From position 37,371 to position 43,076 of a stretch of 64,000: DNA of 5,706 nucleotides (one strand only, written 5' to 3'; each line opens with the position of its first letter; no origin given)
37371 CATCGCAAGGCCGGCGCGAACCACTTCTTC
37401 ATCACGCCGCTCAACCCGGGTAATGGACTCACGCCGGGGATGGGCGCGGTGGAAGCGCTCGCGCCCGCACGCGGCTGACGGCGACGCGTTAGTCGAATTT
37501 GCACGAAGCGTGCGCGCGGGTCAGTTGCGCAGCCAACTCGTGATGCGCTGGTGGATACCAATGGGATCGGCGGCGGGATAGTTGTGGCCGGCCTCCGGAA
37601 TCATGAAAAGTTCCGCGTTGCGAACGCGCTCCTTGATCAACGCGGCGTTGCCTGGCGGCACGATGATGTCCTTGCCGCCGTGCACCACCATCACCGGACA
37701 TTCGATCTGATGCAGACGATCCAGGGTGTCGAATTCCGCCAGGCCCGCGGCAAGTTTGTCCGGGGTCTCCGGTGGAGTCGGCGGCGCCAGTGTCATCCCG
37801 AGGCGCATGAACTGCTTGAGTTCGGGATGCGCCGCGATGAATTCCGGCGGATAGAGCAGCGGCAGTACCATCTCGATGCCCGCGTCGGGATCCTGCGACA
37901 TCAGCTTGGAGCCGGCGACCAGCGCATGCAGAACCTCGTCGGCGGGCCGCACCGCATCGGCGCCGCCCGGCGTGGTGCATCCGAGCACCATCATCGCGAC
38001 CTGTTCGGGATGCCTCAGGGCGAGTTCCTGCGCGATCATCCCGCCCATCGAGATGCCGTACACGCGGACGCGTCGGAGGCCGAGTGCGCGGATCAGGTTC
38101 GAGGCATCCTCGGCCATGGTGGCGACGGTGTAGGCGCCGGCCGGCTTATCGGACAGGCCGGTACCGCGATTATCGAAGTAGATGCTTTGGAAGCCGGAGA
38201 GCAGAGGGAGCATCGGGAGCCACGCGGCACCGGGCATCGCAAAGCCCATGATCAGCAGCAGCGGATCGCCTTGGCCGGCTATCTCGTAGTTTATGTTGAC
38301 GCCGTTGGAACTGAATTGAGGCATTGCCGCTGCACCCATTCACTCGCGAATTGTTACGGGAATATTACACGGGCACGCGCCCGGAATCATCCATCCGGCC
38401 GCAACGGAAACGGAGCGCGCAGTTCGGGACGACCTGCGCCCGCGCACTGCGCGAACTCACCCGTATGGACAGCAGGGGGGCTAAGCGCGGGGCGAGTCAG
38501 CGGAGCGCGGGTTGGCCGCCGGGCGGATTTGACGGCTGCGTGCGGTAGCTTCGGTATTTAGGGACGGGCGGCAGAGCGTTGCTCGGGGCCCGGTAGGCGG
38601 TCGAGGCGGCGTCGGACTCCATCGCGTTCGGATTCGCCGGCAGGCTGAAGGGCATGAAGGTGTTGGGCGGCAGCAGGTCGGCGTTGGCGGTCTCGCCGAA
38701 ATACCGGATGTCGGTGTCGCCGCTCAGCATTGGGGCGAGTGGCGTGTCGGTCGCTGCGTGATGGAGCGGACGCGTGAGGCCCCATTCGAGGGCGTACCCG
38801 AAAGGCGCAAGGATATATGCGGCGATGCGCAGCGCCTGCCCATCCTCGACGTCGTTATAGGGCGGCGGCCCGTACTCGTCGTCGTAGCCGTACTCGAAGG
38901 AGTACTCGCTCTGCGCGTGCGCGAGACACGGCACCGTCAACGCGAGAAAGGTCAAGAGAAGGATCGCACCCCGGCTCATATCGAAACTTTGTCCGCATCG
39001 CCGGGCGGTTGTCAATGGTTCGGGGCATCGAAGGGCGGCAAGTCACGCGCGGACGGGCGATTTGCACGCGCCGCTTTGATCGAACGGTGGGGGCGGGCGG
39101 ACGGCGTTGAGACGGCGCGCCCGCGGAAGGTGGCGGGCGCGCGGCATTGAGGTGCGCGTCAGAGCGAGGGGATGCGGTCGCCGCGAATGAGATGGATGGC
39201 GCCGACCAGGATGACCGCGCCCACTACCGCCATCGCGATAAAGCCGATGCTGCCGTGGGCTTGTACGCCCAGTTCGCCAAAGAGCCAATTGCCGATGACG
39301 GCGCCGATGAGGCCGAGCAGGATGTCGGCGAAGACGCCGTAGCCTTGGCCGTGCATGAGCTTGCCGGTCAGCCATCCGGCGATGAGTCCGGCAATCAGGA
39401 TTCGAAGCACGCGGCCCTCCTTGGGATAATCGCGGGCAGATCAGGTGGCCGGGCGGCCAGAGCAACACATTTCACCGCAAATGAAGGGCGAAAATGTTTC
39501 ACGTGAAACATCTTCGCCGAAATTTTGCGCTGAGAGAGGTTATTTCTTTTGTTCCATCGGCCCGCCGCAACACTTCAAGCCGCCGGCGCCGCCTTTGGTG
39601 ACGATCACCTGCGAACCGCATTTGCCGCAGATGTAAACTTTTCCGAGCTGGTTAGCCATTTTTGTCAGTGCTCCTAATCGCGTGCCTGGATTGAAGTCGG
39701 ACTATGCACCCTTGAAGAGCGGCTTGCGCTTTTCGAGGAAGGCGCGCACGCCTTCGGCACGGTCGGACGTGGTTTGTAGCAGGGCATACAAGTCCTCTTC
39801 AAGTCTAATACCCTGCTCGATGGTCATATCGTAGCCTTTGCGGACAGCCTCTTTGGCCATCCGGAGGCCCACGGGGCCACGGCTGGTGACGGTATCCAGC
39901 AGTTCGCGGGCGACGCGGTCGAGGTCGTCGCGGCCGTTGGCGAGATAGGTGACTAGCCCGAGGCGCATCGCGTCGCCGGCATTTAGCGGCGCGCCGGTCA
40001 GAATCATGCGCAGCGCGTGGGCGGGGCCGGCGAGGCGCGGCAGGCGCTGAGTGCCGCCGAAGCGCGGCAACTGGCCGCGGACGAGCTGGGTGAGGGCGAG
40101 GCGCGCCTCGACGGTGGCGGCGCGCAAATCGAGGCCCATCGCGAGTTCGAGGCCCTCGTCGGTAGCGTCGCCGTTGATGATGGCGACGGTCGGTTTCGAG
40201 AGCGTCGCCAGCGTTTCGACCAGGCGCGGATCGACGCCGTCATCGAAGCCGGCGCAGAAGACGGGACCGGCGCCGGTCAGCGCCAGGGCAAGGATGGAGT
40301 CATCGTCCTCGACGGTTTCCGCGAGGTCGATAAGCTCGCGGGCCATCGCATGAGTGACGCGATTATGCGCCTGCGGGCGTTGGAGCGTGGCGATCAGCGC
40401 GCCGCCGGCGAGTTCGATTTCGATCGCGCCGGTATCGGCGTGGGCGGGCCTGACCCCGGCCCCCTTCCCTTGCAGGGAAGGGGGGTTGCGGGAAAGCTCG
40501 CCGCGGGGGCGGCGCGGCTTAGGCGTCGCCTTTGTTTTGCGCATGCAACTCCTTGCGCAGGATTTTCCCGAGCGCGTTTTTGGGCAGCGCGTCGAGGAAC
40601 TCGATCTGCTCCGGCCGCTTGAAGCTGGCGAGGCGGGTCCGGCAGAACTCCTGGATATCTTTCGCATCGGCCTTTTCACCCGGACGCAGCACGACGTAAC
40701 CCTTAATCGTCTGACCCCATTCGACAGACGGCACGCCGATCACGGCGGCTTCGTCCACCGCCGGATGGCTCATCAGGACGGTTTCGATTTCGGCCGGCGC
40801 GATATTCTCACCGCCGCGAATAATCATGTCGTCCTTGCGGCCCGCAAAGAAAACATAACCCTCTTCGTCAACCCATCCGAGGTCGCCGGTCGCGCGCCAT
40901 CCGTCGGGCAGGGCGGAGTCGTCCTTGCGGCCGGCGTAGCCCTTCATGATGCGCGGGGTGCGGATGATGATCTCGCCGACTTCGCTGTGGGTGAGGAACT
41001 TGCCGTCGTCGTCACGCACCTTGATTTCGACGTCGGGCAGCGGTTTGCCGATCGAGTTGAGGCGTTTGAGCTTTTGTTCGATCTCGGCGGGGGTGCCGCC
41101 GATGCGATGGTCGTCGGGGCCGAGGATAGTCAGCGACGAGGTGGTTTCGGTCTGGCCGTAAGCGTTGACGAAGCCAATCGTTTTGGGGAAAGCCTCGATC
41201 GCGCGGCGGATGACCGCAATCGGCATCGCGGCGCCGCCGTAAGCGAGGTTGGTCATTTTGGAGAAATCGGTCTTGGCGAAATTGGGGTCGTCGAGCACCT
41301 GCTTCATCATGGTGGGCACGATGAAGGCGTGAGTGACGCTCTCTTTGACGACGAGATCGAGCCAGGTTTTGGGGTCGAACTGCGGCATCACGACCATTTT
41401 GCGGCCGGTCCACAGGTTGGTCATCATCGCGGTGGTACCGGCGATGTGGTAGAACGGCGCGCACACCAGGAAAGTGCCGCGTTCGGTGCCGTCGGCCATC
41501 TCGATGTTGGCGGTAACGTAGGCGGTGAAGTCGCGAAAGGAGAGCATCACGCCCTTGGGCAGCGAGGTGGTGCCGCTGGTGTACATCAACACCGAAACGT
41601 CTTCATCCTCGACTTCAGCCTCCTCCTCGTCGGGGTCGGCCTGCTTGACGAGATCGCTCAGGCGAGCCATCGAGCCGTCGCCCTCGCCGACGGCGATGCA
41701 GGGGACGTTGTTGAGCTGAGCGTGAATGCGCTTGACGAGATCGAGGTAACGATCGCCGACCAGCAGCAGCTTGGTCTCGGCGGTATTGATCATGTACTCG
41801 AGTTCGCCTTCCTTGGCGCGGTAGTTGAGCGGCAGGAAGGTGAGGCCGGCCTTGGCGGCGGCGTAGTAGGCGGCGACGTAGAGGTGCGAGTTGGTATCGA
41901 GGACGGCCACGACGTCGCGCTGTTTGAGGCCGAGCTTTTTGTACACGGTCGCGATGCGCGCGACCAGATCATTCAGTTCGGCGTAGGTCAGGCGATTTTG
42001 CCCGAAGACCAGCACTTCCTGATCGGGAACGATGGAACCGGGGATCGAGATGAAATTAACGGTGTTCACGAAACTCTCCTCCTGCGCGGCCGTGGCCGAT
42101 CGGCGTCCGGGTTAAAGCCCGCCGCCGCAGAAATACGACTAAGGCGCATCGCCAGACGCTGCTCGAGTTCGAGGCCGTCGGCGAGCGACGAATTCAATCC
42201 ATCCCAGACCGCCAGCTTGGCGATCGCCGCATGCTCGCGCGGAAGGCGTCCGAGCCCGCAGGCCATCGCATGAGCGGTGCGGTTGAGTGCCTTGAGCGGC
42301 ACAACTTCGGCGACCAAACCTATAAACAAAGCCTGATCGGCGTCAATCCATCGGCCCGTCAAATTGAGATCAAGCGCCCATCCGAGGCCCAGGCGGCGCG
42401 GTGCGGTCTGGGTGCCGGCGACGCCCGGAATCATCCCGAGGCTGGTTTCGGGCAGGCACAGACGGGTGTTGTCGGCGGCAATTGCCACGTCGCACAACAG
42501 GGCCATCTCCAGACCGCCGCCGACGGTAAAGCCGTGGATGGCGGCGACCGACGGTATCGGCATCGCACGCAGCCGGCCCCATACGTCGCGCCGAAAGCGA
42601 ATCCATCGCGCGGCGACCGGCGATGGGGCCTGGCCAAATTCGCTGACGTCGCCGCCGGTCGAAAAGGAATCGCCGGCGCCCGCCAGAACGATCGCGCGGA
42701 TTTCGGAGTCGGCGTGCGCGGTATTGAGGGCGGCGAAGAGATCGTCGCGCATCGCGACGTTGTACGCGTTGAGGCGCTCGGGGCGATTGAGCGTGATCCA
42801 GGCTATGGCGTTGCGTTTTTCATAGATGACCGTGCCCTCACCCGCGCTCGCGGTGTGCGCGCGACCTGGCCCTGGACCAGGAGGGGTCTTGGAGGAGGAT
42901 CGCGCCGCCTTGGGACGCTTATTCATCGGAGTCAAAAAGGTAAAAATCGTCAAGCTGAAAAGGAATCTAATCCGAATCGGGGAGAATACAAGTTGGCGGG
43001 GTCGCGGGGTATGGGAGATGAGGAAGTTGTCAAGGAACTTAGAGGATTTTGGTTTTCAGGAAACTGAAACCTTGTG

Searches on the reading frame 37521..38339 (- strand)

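Call 37: search_protein_families(library=pfam, proteins=[window:37521-38339:-], max_evalue=0.001)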
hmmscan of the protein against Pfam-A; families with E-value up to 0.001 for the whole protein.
window:37521-38339:- (272 aa): 5 families
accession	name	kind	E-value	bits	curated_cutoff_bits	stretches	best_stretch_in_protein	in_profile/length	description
PF00561.26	Abhydrolase_1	-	1.6e-28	100.5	25.8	1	26-253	2-239/245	alpha/beta hydrolase fold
PF12146.15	Hydrolase_4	-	5.2e-16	59.1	27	1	48-253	30-233/239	Serine aminopeptidase, S33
PF12697.13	Abhydrolase_6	-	1e-14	56.2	26.3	1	32-259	6-211/217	Alpha/beta hydrolase family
PF00326.27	Peptidase_S9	-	1.5e-05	25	22.6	0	195-270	124-206/213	Prolyl oligopeptidase family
PF02129.25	Peptidase_S15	-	0.00034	20.8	23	0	48-129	50-136/262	X-Pro dipeptidyl-peptidase (S15 family)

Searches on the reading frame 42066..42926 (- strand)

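Call 64: search_protein_families(library=pfam, proteins=[window:42066-42926:-], max_evalue=0.0001)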
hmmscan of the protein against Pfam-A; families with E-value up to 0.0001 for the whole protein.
window:42066-42926:- (286 aa): 2 families
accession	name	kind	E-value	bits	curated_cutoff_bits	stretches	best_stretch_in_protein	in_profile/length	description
PF00378.25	ECH_1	-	8.8e-49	166.5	27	1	36-259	1-224/251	Enoyl-CoA hydratase/isomerase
PF16113.10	ECH_2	-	3.2e-31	109.5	27.2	1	42-222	2-185/335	Enoyl-CoA hydratase/isomerase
